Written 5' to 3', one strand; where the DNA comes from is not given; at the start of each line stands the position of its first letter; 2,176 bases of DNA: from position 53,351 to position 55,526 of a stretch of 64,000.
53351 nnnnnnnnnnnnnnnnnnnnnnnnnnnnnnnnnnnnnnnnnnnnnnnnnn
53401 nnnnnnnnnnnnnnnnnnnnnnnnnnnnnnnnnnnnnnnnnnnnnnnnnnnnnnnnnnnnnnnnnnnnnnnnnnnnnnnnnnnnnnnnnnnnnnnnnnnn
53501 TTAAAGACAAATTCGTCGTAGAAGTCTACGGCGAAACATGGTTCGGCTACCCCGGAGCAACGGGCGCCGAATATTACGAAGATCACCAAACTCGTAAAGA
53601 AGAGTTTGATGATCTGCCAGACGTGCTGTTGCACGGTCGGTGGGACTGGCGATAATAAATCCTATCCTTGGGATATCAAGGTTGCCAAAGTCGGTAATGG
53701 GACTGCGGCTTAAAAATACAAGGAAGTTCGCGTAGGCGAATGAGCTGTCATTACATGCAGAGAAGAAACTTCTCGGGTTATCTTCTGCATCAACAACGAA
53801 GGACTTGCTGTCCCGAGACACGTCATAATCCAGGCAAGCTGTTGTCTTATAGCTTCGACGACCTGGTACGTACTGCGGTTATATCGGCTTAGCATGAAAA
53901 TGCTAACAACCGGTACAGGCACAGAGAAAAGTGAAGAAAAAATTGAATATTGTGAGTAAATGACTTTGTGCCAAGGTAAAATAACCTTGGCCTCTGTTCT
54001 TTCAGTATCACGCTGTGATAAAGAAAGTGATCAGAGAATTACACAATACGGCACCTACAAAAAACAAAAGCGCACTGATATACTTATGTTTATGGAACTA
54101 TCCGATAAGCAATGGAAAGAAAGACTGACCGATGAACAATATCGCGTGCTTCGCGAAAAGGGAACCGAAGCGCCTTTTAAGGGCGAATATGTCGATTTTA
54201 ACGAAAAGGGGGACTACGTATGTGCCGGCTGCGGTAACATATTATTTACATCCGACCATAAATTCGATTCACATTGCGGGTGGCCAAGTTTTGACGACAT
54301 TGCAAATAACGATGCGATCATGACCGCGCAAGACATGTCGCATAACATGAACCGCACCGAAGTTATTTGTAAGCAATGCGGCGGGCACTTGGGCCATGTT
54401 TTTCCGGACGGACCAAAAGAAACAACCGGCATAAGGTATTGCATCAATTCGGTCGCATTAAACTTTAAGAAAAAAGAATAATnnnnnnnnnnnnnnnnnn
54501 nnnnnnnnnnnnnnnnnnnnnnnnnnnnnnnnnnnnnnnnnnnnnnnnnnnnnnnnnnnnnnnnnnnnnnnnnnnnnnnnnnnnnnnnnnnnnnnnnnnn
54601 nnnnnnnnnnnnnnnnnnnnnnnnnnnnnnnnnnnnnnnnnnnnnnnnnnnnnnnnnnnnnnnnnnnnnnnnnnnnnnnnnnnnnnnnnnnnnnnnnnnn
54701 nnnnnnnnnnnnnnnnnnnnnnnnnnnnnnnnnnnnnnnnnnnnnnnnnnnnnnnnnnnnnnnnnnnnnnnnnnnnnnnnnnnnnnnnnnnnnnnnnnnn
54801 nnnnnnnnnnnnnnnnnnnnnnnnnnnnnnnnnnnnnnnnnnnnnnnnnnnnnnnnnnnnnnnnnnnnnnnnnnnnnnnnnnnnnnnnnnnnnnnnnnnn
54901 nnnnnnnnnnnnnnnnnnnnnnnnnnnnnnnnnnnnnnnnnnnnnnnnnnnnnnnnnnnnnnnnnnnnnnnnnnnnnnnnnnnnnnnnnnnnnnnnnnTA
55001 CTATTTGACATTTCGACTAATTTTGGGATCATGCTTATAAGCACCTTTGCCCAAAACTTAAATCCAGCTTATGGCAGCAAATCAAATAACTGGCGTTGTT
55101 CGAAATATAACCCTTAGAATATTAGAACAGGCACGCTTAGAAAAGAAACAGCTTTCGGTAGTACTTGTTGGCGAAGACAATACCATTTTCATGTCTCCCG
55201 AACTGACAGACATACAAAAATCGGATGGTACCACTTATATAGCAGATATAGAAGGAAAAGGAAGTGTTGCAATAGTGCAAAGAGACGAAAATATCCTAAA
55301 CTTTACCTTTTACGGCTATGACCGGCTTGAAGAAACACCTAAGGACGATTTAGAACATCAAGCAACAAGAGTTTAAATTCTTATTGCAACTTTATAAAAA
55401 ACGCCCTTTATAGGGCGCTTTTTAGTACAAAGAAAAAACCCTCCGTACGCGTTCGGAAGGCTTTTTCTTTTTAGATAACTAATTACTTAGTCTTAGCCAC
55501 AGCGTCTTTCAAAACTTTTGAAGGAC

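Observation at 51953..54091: Low-density island: Trp/Cys-rich orphan protein and a 160-aa orphan, each with its own terminator, flanked by ~430-800 nt structured spacers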

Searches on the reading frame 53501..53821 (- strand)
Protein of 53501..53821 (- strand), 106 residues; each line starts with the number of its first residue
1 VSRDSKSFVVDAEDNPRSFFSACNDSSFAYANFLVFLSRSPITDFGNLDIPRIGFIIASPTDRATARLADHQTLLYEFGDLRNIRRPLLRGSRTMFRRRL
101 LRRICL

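Call 110: search_protein_families(library=pfam, proteins=[window:53501-53821:-], max_evalue=1)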
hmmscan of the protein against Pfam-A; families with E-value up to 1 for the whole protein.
window:53501-53821:- (106 aa): 0 families

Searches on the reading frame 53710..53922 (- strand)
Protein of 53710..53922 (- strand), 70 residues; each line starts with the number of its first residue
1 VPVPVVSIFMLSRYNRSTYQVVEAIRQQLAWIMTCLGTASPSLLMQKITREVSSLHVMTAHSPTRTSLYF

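Call 110: search_protein_families(library=pfam, proteins=[window:53710-53922:-], max_evalue=1)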
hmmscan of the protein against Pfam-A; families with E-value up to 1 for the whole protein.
window:53710-53922:- (70 aa): 1 family
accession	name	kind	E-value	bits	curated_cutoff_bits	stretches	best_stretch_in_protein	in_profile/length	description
PF22986.3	Fn3_ELFN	-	0.085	13.2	27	1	2-29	21-48/85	ELFN1/ELFN2, fibronectin type-III domain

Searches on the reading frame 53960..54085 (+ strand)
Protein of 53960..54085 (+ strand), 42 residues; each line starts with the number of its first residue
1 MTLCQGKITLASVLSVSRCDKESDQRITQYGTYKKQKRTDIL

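Call 110: search_protein_families(library=pfam, proteins=[window:53960-54085:+], max_evalue=1)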
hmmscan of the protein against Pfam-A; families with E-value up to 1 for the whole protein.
window:53960-54085:+ (42 aa): 1 family
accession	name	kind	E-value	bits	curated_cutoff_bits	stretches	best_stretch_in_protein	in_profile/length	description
PF16005.11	MOEP19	-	0.24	11.8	30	1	12-40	44-72/86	KH-like RNA-binding domain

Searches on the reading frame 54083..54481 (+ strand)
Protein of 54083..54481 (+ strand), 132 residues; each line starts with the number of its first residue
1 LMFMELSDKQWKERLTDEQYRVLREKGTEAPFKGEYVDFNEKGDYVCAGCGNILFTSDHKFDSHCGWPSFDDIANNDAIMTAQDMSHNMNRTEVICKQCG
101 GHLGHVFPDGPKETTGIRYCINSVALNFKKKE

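Call 8: search_protein_families(library=pfam, proteins=[window:54083-54481:+], max_evalue=0.1)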
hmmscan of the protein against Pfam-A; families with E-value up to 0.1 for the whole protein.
window:54083-54481:+ (132 aa): 15 families
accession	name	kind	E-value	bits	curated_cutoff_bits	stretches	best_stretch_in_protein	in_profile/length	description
PF01641.26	SelR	-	7.7e-53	177.8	24.9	1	15-130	1-116/116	SelR domain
PF10058.14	Zn_ribbon_10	-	3.5e-05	23.9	24.2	1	83-116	12-42/54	ER junction formation factor lunapark, zinc ribbon finger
PF08271.17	Zn_Ribbon_TF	-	4.4e-05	23.4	29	1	40-54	15-29/43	TFIIB zinc-binding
PF24046.1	At4g08330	-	0.00026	21.5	27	1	82-115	67-100/129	At4g08330 beta-tent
PF03226.21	Yippee-Mis18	-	0.0037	17.8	26.6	1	47-126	5-93/108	Yippee zinc-binding/DNA-binding /Mis18, centromere assembly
PF22289.1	DmmA-like_C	-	0.0047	17.3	27.4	0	45-59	19-33/44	Dimethylamine monooxygenase subunit DmmA-like, C-terminal domain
PF09814.14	HECT_2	-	0.0063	15.9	22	1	85-128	198-239/369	HECT-like Ubiquitin-conjugating enzyme (E2)-binding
PF08273.17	Zn_Ribbon_Prim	-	0.0099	16.6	23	0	39-51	20-32/37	Zinc-binding domain of primase-helicase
PF14803.11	Zn_ribbon_Nudix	-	0.014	15.8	25.6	0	96-110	3-17/34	Nudix N-terminal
PF17283.8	Zn_ribbon_SprT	-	0.014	15.8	28.1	0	45-105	5-36/38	SprT-like zinc ribbon domain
PF01907.25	Ribosomal_L37e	-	0.019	15.4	27.6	0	45-69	16-40/53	Ribosomal protein L37e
PF16278.11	zf-C2HE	-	0.021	15.6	30.1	0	76-107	18-50/63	C2HE / C2H2 / C2HC zinc-binding finger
PF23547.1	Zn_ribbon_FGT1_1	-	0.079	13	27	0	47-54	5-12/35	FORGETTER1 first zinc ribbon domain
PF12773.13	DZR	-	0.088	13.4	27.3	0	87-103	6-22/45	Double zinc ribbon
PF23896.1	DUF7244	-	0.088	13.3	27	0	13-40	25-54/57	Domain of unknown function (DUF7244)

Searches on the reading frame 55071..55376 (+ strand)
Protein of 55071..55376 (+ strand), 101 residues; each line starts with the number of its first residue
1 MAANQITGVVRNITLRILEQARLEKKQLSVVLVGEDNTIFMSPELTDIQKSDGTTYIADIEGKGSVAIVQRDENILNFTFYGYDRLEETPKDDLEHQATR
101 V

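Call 8: search_protein_families(library=pfam, proteins=[window:55071-55376:+], max_evalue=0.1)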
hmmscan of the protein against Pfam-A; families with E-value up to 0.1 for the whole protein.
window:55071-55376:+ (101 aa): 1 family
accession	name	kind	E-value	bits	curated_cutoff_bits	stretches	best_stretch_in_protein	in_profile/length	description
PF17311.7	DUF5358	-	0.057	13.9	25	1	58-100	60-102/160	Family of unknown function (DUF5358)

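Call 88: search_protein_families(library=ncbifam, proteins=[window:55071-55373:+], max_evalue=0.5)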
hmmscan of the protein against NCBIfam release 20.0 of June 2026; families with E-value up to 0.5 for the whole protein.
window:55071-55373:+ (101 aa): 0 families
